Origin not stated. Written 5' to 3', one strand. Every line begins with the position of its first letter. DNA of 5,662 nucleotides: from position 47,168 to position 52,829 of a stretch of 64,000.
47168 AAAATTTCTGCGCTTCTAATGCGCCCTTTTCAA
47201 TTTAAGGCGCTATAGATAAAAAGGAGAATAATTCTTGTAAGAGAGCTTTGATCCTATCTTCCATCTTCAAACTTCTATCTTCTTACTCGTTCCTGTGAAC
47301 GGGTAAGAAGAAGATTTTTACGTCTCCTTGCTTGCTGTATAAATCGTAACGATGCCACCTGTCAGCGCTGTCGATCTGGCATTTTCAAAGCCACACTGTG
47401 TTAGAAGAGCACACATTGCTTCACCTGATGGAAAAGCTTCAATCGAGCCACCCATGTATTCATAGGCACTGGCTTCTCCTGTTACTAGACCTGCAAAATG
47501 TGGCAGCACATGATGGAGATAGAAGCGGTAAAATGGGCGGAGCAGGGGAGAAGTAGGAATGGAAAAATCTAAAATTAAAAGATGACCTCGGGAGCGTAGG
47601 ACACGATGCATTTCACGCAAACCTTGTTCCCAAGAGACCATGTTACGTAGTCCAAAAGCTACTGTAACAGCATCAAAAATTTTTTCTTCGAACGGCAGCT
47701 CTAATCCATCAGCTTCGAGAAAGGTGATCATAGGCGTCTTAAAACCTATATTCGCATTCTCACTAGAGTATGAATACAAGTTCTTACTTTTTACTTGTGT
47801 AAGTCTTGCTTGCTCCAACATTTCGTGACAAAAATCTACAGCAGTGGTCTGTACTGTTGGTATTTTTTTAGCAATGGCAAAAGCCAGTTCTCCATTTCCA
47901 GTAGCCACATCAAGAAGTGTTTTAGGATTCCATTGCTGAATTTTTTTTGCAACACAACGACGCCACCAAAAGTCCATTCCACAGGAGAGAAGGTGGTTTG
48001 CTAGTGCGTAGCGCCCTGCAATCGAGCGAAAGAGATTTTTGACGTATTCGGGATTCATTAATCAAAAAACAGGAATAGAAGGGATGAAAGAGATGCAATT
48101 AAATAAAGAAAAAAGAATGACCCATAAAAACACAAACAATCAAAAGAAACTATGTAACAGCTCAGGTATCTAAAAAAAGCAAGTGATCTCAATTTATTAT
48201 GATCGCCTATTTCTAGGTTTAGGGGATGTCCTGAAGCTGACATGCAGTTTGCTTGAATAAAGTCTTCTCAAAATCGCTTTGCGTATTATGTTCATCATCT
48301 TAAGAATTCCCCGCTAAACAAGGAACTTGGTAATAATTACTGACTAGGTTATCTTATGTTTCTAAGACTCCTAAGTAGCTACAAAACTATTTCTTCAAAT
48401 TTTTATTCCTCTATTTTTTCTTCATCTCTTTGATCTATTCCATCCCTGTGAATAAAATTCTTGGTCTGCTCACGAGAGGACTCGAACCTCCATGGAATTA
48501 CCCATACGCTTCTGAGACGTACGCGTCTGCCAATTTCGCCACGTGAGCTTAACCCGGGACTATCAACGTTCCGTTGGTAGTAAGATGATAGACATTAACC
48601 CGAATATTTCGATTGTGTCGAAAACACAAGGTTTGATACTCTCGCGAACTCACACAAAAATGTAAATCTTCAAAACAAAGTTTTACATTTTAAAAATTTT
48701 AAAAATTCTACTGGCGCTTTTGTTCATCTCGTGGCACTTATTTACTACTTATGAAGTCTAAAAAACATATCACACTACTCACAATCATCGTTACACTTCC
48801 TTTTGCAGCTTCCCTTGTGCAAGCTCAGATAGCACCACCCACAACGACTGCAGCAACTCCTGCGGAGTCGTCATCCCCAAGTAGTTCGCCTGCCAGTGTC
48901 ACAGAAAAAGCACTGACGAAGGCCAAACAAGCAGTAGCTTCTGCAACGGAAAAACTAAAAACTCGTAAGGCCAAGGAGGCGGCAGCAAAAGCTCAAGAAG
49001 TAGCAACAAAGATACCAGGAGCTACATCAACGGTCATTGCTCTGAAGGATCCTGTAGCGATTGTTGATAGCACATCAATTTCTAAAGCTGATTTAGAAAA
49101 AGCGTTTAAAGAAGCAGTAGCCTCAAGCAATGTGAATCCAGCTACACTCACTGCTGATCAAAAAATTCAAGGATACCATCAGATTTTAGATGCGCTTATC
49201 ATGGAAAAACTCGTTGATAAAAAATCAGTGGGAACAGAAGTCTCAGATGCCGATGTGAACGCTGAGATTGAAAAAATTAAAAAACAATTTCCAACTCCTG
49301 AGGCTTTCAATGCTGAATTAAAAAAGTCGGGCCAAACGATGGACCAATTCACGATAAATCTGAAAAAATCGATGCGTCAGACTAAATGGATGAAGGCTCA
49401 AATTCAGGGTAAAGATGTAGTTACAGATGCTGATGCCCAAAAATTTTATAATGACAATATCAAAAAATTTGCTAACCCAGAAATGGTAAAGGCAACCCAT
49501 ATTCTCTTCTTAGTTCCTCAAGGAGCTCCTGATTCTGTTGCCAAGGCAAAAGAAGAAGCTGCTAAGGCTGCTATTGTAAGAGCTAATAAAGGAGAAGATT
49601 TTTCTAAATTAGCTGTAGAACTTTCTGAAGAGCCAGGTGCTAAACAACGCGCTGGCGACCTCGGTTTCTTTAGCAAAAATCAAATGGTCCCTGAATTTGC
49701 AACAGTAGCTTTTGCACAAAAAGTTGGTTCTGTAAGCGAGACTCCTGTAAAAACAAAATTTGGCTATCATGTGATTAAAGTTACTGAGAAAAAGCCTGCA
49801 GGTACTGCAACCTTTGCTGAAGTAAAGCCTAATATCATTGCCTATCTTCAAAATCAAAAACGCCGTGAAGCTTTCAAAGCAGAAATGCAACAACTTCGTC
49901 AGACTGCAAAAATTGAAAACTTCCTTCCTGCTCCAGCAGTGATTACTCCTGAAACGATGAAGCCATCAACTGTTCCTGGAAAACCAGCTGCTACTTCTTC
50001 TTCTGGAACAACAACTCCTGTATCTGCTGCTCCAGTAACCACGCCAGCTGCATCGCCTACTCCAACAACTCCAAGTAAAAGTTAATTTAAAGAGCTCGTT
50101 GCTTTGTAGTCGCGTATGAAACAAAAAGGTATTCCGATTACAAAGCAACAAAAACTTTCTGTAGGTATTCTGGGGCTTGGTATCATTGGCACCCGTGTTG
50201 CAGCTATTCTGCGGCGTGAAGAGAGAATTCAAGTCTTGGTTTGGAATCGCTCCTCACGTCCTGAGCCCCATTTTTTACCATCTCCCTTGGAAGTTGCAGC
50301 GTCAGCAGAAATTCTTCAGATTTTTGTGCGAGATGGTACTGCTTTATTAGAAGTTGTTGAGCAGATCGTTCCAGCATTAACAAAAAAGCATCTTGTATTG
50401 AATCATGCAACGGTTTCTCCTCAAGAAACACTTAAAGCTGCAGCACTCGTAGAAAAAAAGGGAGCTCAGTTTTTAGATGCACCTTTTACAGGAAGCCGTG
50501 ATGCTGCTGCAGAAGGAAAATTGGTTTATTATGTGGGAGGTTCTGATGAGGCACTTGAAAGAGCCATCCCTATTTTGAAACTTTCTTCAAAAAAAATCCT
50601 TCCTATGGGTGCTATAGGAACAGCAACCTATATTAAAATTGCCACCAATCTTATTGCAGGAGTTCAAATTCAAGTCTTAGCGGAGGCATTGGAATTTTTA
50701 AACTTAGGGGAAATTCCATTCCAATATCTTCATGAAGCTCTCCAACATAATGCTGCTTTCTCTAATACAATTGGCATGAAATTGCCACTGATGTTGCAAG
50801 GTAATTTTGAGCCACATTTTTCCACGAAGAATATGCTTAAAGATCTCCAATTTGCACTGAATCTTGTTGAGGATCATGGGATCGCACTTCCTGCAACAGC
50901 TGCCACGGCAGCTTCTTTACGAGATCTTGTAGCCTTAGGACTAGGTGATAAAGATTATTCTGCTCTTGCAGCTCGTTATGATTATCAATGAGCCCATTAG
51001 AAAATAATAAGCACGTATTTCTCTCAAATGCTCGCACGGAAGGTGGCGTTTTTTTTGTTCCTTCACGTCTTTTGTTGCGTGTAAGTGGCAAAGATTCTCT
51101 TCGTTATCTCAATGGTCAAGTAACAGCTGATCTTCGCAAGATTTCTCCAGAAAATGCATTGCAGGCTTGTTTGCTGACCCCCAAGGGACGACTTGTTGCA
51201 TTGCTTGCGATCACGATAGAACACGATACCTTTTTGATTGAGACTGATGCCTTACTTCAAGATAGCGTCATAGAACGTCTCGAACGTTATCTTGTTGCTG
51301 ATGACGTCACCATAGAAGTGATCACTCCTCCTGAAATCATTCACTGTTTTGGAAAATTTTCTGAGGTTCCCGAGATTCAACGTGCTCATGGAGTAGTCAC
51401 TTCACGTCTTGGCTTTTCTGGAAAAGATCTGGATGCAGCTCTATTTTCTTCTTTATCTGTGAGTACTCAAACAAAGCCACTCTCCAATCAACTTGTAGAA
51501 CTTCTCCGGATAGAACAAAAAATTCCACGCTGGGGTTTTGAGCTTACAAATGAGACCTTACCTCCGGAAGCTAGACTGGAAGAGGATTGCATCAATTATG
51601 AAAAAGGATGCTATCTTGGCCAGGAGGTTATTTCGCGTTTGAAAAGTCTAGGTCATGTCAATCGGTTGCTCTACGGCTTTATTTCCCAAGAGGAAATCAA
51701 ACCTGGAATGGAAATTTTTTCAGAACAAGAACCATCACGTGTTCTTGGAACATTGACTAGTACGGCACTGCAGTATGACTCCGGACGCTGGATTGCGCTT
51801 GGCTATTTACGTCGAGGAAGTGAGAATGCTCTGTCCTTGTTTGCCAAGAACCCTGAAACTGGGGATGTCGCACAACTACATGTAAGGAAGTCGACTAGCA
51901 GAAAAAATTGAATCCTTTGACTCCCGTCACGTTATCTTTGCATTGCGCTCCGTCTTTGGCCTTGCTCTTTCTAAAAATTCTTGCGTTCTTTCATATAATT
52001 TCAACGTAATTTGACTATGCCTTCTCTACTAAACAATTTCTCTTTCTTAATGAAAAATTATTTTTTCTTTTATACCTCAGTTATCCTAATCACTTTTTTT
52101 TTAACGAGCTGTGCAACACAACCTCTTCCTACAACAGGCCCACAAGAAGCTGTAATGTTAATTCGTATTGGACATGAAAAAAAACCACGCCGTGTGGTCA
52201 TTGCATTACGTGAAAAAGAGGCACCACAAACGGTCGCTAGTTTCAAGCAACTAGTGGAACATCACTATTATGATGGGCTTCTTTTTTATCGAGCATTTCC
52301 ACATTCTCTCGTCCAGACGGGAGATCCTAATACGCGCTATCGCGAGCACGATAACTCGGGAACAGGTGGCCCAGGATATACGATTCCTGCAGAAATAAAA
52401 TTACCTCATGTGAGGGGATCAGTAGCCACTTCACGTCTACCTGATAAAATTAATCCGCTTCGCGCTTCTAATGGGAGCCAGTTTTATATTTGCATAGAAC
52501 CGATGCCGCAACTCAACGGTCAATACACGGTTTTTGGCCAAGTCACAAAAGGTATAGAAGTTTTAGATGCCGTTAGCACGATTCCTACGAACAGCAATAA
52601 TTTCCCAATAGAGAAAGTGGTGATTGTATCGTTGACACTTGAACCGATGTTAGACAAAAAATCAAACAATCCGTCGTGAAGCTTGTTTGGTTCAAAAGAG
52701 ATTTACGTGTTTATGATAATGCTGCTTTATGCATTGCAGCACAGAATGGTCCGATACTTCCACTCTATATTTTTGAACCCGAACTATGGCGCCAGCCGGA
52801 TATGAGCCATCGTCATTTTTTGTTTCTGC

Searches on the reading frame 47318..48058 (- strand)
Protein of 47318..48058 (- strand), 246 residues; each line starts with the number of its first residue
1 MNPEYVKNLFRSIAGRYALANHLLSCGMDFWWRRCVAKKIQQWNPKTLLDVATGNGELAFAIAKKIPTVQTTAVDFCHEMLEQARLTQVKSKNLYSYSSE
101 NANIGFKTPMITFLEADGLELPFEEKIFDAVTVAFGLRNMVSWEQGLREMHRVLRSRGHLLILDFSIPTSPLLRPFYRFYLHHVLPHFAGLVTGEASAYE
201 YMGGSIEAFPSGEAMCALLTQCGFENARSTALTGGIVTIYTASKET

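Call 42: find_encoding_contigs(protein=window:47318-48058:-, flank=3000, max_places=6)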
Protein window:47318-48058:- (246 aa): no gene with exactly this product is on record in the collection.

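Call 44: find_homologous_proteins(query=window:47318-48058:-, max_evalue=1e-40)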
Query window:47318-48058:- (246 aa): 4279 proteins with E <= 1e-40 among 6333 candidates; the best 120 are listed.
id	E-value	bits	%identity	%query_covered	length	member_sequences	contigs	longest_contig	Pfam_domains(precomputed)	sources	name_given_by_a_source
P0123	3.3e-164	562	100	100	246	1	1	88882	PF13847.13,PF13489.13,PF13649.13,PF01209.25,PF08241.19,PF08242.19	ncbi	ncbi:MAG: ubiquinone/menaquinone biosynthesis methyltransferase [Chthoniobacterales bacterium]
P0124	6.7e-112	391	73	99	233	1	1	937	PF13847.13,PF13489.13,PF05175.21,PF13649.13,PF01209.25,PF08241.19,PF08242.19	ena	-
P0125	1.4e-102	360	68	100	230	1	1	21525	PF13847.13,PF13489.13,PF05175.21,PF13649.13,PF01209.25,PF08241.19,PF08242.19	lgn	-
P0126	8.1e-101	354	66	99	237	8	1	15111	PF13847.13,PF13489.13,PF13649.13,PF24675.2,PF01209.25,PF08241.19,PF08242.19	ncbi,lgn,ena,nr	ncbi:MAG: ubiquinone/menaquinone biosynthesis methyltransferase [Chthoniobacterales bacterium]|nr:ub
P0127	2.2e-96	340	64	100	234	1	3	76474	PF13847.13,PF13489.13,PF13649.13,PF01209.25,PF08241.19,PF08242.19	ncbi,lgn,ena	-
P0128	6.6e-96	338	64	100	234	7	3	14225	PF13847.13,PF13489.13,PF05175.21,PF13649.13,PF01209.25,PF08241.19,PF08242.19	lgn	-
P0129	2.4e-94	333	63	99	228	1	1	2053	PF13847.13,PF13489.13,PF13649.13,PF01209.25,PF08241.19,PF08242.19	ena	-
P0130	6.2e-91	322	61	99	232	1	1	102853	PF13847.13,PF13489.13,PF13649.13,PF01209.25,PF08241.19,PF08242.19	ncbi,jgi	jgi:demethylmenaquinone methyltransferase/2-methoxy-6-polyprenyl-1,4-benzoquinol methylase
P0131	5.3e-89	316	60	99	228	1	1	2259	PF13847.13,PF13489.13,PF13649.13,PF01209.25,PF08241.19,PF08242.19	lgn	-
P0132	1.4e-88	314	61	99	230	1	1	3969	PF13847.13,PF13489.13,PF13649.13,PF02390.24,PF24675.2,PF01209.25,PF08241.19,PF08242.19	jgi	-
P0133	4.2e-87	309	61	98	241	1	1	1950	PF13847.13,PF13489.13,PF13649.13,PF24675.2,PF01209.25,PF08241.19,PF08242.19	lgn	-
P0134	7.4e-86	305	61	99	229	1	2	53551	PF13847.13,PF13489.13,PF05175.21,PF13649.13,PF24675.2,PF01209.25,PF08241.19,PF08242.19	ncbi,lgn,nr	ncbi:MAG: bifunctional demethylmenaquinone methyltransferase/2-methoxy-6-polyprenyl-1,4-benzoquinol 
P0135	6.3e-85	302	61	97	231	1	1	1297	PF13847.13,PF13489.13,PF13649.13,PF24675.2,PF01209.25,PF08241.19,PF08242.19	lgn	-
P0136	3.0e-84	300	58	98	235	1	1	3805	PF13847.13,PF13489.13,PF13649.13,PF01209.25,PF08241.19,PF08242.19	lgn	-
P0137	1.7e-82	294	61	99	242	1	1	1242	PF13847.13,PF13489.13,PF13649.13,PF24675.2,PF01209.25,PF08241.19,PF08242.19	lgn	-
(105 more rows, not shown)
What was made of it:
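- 47318..48058 (-): ubiE/menG methyltransferase (context). Its ATG lies 95 nt from the B2 right end. Call 44 (Ubie_methyltran; NCBI name).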

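Call 45: find_encoding_contigs(protein=P0125, flank=4000, max_places=2)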
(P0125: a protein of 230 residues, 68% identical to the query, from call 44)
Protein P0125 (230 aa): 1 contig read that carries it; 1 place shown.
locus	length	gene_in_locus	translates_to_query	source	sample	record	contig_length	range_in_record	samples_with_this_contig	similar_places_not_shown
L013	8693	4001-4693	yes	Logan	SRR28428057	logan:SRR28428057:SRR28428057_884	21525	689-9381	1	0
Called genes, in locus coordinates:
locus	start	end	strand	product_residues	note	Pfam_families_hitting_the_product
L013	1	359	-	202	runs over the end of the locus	PF00160:Pro_isomerase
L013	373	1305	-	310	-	PF01571:GCV_T (faint)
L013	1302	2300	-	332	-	PF02826:2-Hacid_dh_C (faint), PF03446:NAD_binding_2, PF14833:NAD_binding_11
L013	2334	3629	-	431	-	PF13624:SurA_N_3, PF09312:SurA_N (weak), PF13623:SurA_N_2 (weak), PF13145:Rotamase_2, PF13616:Rotamase_3, PF00639:Rotamase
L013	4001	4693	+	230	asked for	PF01209:Ubie_methyltran, PF05175:MTS (weak), PF13489:Methyltransf_23, PF13847:Methyltransf_31, PF08241:Methyltransf_11, PF08242:Methyltransf_12, PF13649:Methyltransf_25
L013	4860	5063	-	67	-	-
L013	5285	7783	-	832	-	PF13491:FtsK_4TM, PF17854:FtsK_alpha, PF01580:FtsK_SpoIIIE, PF09397:FtsK_gamma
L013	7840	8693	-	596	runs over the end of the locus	-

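Call 46: find_encoding_contigs(protein=P0126, flank=4000, max_places=2)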
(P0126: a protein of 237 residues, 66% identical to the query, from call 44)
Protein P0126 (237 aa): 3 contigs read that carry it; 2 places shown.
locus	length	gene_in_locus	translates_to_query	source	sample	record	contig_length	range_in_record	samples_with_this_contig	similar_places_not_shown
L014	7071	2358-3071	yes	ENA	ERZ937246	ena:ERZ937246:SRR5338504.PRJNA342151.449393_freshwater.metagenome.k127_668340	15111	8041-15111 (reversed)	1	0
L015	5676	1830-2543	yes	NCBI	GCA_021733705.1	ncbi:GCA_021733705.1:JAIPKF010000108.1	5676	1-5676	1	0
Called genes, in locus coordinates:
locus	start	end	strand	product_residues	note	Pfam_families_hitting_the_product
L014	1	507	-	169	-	?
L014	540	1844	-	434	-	PF13623:SurA_N_2, PF13624:SurA_N_3, PF09312:SurA_N (weak), PF13145:Rotamase_2, PF13616:Rotamase_3, PF00639:Rotamase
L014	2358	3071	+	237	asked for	PF01209:Ubie_methyltran, PF13489:Methyltransf_23, PF24675:NpmA (weak), PF13847:Methyltransf_31, PF08241:Methyltransf_11, PF08242:Methyltransf_12, PF13649:Methyltransf_25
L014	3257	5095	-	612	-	PF00082:Peptidase_S8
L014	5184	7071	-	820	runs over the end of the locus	PF13491:FtsK_4TM, PF17854:FtsK_alpha, PF01580:FtsK_SpoIIIE, PF09397:FtsK_gamma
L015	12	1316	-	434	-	PF13623:SurA_N_2, PF13624:SurA_N_3, PF09312:SurA_N (weak), PF13145:Rotamase_2, PF13616:Rotamase_3, PF00639:Rotamase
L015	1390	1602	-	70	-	-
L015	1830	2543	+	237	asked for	PF01209:Ubie_methyltran, PF13489:Methyltransf_23, PF24675:NpmA (weak), PF13847:Methyltransf_31, PF08241:Methyltransf_11, PF08242:Methyltransf_12, PF13649:Methyltransf_25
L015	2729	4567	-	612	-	PF00082:Peptidase_S8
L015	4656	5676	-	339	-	PF01580:FtsK_SpoIIIE, PF09397:FtsK_gamma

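Call 47: find_encoding_contigs(protein=P0127, flank=4000, max_places=2)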
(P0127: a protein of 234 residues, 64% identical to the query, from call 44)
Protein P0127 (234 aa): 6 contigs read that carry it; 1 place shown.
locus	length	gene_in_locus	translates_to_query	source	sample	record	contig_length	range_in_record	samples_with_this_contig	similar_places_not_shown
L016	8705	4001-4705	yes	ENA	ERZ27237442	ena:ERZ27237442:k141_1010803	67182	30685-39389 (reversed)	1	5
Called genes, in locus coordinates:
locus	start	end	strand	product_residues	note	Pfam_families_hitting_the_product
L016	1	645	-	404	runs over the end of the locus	PF00696:AA_kinase, PF01842:ACT (faint), PF22468:ACT_9 (weak), PF13840:ACT_7, PF22468:ACT_9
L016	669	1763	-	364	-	PF00291:PALP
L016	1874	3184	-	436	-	PF03447:NAD_binding_3, PF00742:Homoserine_dh, PF01842:ACT, PF22629:ACT_AHAS_ss (weak)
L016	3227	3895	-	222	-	-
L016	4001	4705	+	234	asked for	PF01209:Ubie_methyltran, PF13489:Methyltransf_23, PF08241:Methyltransf_11, PF08242:Methyltransf_12, PF13649:Methyltransf_25, PF13847:Methyltransf_31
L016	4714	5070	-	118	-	-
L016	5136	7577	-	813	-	PF13491:FtsK_4TM, PF17854:FtsK_alpha, PF01580:FtsK_SpoIIIE, PF09397:FtsK_gamma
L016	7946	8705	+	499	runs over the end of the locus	PF00324:AA_permease, PF13520:AA_permease_2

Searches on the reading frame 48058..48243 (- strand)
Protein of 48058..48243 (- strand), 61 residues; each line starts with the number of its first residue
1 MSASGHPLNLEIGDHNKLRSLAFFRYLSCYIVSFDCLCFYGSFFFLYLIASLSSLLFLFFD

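Call 40: search_protein_representatives(protein=window:48058-48243:-)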
Query: 61 residues. Proteins with E-value up to 0.001 (for the whole library): 2; up to 1e-10: 0; up to 1e-30: 0. The best 2 are listed.
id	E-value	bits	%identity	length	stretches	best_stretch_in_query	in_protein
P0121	9.1e-09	51.3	37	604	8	22-50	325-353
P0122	7.5e-04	35.8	38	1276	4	2-25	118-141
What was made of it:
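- Tried and rejected: The 61-aa ORF that starts in B2 found only low-complexity matches among 1.84 billion representatives (call 40).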

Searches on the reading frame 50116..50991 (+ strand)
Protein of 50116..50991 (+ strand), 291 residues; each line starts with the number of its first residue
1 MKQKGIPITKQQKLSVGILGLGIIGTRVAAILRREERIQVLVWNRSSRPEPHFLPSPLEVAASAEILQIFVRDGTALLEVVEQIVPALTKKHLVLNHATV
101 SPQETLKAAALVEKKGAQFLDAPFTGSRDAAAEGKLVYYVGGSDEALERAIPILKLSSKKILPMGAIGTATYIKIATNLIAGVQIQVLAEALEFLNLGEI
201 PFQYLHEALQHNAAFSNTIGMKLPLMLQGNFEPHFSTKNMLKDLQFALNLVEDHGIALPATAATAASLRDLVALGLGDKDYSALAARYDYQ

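Call 65: search_protein_families(library=pfam, proteins=[window:50116-50991:+], max_evalue=1e-8)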
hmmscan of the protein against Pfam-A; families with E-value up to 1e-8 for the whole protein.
window:50116-50991:+ (291 aa): 2 families
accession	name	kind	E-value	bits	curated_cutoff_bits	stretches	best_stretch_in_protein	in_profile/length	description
PF03446.21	NAD_binding_2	-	6.4e-24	85.2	21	1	16-162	2-157/161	NAD binding domain of 6-phosphogluconate dehydrogenase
PF14833.11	NAD_binding_11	-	2.5e-20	73.4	30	1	168-286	1-120/122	NAD-binding of NADP-dependent 3-hydroxyisobutyrate dehydrogenase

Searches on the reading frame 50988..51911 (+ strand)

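Call 65: search_protein_families(library=pfam, proteins=[window:50988-51911:+], max_evalue=1e-8)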
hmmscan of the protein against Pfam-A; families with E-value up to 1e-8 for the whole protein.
window:50988-51911:+ (307 aa): 1 family
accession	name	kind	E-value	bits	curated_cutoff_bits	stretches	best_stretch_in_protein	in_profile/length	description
PF01571.26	GCV_T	-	3.2e-11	43.4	25.6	0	14-111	35-133/255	Aminomethyltransferase folate-binding domain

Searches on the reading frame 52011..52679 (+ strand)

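Call 65: search_protein_families(library=pfam, proteins=[window:52011-52679:+], max_evalue=1e-8)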
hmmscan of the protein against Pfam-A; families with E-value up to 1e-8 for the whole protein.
window:52011-52679:+ (222 aa): 1 family
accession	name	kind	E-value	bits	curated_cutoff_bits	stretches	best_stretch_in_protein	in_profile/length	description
PF00160.26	Pro_isomerase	-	5.3e-36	124.7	21.7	1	59-208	9-157/159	Cyclophilin type peptidyl-prolyl cis-trans isomerase/CLD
